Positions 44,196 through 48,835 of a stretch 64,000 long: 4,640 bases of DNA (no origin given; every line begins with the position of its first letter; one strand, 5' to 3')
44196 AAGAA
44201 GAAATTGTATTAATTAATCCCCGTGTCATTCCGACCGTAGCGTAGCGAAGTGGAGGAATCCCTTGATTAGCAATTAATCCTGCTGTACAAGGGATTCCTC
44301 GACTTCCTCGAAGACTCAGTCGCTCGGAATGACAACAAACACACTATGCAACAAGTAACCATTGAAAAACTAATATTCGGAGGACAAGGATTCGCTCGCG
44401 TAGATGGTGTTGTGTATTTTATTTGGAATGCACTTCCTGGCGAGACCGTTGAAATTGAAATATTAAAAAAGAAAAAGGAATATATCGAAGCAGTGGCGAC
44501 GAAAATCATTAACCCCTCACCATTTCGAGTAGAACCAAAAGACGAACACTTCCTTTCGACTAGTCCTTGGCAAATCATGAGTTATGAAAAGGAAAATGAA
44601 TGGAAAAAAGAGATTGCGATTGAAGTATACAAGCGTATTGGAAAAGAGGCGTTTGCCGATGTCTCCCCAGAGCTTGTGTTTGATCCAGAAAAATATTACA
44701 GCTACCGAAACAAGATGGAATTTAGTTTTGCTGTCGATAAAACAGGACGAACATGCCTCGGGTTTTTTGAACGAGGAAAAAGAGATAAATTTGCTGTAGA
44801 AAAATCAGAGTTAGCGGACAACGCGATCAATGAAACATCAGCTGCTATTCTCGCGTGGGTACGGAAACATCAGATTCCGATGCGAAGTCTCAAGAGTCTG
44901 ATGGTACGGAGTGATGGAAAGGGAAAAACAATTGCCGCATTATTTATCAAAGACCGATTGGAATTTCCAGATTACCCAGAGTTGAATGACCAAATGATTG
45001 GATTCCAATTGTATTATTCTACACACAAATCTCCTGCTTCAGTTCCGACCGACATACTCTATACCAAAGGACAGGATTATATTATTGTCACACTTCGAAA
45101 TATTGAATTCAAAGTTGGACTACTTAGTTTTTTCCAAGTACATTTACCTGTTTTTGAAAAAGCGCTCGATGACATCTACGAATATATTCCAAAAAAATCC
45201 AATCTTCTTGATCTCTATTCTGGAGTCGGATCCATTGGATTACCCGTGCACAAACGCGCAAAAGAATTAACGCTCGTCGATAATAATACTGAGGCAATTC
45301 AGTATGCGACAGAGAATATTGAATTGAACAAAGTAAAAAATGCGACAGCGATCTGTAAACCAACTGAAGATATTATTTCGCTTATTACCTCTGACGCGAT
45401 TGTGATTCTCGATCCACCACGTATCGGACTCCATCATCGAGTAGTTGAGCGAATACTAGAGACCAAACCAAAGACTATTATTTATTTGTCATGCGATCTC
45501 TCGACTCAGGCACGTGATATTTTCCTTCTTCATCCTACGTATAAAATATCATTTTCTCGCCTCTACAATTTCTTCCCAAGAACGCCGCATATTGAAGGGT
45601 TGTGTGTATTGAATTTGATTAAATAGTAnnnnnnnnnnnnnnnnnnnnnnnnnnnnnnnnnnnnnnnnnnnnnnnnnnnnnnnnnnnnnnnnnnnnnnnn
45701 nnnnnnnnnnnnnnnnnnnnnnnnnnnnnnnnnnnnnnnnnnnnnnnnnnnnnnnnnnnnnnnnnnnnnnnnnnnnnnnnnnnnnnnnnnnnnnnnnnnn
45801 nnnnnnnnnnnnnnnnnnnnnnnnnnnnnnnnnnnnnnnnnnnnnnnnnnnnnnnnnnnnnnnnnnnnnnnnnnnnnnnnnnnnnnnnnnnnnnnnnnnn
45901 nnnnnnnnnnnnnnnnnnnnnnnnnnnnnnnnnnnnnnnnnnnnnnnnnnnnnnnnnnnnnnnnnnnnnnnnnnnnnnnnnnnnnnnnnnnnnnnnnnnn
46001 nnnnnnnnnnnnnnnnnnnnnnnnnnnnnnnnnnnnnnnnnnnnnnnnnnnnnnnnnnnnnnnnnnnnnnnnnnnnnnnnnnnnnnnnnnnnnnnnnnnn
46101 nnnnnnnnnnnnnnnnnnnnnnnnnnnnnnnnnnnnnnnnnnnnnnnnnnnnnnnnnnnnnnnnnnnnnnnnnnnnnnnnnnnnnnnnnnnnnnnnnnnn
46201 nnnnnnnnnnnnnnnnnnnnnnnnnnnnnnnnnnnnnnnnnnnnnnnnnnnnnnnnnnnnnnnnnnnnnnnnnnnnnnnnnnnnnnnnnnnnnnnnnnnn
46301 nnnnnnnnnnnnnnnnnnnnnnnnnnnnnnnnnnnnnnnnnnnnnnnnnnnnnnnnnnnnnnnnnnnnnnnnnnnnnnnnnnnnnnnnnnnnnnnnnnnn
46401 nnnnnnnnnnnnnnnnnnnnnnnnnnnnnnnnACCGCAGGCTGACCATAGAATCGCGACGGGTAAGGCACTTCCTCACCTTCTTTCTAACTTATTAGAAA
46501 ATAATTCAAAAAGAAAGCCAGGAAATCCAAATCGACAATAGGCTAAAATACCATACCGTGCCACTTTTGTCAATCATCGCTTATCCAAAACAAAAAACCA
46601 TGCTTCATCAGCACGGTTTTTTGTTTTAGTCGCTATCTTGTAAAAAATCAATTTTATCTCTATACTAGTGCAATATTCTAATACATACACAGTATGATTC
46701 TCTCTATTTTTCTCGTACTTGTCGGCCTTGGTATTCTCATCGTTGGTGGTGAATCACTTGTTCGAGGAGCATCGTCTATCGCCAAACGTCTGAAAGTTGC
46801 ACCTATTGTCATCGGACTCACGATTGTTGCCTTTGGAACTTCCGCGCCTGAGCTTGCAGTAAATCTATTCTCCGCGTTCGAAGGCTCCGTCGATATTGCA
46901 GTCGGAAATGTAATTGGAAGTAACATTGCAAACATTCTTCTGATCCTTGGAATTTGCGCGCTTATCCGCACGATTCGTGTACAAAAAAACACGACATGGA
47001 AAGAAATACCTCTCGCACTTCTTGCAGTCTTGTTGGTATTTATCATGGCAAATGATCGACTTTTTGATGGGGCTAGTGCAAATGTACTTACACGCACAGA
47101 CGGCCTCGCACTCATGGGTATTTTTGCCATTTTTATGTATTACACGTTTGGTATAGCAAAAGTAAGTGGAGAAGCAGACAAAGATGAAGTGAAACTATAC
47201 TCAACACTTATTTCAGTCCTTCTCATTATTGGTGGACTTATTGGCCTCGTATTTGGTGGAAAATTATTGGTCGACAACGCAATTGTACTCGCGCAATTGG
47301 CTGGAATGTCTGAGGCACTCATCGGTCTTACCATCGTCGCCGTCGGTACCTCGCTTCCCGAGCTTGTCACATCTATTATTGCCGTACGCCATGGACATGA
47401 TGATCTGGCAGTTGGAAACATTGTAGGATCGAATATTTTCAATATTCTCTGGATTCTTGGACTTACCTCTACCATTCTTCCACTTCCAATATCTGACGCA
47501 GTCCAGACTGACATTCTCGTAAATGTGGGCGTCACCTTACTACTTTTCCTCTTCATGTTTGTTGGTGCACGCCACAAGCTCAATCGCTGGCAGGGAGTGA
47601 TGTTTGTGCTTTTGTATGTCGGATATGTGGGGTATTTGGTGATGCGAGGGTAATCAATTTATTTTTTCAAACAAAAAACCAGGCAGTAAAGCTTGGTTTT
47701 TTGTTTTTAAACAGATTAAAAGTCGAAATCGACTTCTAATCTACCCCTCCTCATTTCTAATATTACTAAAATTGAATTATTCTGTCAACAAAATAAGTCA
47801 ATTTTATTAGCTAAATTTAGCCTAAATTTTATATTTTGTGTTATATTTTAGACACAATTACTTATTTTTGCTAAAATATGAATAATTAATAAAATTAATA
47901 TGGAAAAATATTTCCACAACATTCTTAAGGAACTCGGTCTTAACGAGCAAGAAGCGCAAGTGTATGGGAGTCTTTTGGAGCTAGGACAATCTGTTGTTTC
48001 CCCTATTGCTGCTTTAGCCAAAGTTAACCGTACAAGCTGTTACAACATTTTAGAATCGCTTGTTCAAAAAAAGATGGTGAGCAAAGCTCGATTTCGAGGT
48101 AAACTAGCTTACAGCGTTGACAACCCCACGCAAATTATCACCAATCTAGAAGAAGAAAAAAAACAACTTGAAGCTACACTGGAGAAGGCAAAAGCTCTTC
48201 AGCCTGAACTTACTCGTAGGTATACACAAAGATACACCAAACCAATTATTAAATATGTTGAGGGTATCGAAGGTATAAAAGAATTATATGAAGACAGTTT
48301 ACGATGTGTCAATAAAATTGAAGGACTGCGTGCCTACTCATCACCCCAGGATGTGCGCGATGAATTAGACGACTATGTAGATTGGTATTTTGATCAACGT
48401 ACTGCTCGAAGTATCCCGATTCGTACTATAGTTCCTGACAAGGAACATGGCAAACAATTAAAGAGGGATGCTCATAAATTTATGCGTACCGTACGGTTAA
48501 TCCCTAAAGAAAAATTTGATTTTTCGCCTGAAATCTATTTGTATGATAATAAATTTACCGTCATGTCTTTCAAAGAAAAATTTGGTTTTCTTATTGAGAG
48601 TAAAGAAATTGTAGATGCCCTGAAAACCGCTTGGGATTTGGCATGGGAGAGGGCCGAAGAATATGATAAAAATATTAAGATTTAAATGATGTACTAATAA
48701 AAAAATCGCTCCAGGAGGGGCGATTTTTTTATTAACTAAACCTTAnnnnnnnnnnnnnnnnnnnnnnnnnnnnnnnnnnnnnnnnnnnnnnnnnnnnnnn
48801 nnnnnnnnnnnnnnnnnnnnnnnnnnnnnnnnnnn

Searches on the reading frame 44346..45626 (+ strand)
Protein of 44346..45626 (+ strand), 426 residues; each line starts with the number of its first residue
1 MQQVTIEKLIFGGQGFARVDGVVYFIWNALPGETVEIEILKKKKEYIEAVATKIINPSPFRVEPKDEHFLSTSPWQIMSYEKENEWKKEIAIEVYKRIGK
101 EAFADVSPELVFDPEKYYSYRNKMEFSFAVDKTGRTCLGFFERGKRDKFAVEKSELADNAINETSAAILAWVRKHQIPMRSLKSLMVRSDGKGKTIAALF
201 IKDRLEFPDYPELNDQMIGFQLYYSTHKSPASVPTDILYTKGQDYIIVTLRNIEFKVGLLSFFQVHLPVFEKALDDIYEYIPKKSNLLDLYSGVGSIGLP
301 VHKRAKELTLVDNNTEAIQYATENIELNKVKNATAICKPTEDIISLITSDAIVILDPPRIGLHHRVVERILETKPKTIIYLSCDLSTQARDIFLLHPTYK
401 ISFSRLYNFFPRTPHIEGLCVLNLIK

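Call 76: search_protein_families(library=pfam, proteins=[window:44346-45626:+])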
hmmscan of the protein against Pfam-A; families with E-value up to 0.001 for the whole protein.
window:44346-45626:+ (426 aa): 8 families
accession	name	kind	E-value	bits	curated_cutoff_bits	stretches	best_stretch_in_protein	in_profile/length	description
PF05958.17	tRNA_U5-meth_tr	-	2e-20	73.6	23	1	109-420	26-352/357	tRNA (Uracil-5-)-methyltransferase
PF05175.20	MTS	-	2.2e-08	34.3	23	1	283-372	29-124/170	Methyltransferase small domain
PF01938.26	TRAM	-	3.8e-08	33.5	21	1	2-50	8-59/61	TRAM domain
PF02475.24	TRM5-TYW2_MTfase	-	1.5e-07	32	28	1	284-354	37-110/164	TRM5/TYW2 methyltransferase domain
PF03602.21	Cons_hypoth95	-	4.6e-07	30.1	24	1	283-358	41-122/182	Conserved hypothetical protein 95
PF13847.12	Methyltransf_31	-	5.9e-05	23.2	27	1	283-343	3-66/145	Methyltransferase domain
PF02086.21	MethyltransfD12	-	0.00019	21.7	22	0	272-325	7-62/253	D12 class N6 adenine-specific DNA methyltransferase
PF06325.19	PrmA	-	0.0005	20.1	22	0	279-392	157-269/296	Ribosomal protein L11 methyltransferase (PrmA)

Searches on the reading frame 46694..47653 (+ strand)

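Call 5: search_protein_families(library=pfam, proteins=[window:46694-47653:+])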
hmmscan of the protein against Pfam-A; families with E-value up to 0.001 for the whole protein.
window:46694-47653:+ (319 aa): 1 family
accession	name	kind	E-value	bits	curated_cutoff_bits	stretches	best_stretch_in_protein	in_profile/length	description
PF01699.29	Na_Ca_ex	-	2.2e-67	226.1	24.9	2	174-316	2-150/151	Sodium/calcium exchanger protein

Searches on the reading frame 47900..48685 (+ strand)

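Call 5: search_protein_families(library=pfam, proteins=[window:47900-48685:+])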
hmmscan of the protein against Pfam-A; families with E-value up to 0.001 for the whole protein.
window:47900-48685:+ (261 aa): 1 family
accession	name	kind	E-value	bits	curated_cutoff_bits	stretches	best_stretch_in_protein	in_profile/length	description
PF01978.25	TrmB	-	1.2e-12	48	25.6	1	9-64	1-56/68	Sugar-specific transcriptional regulator TrmB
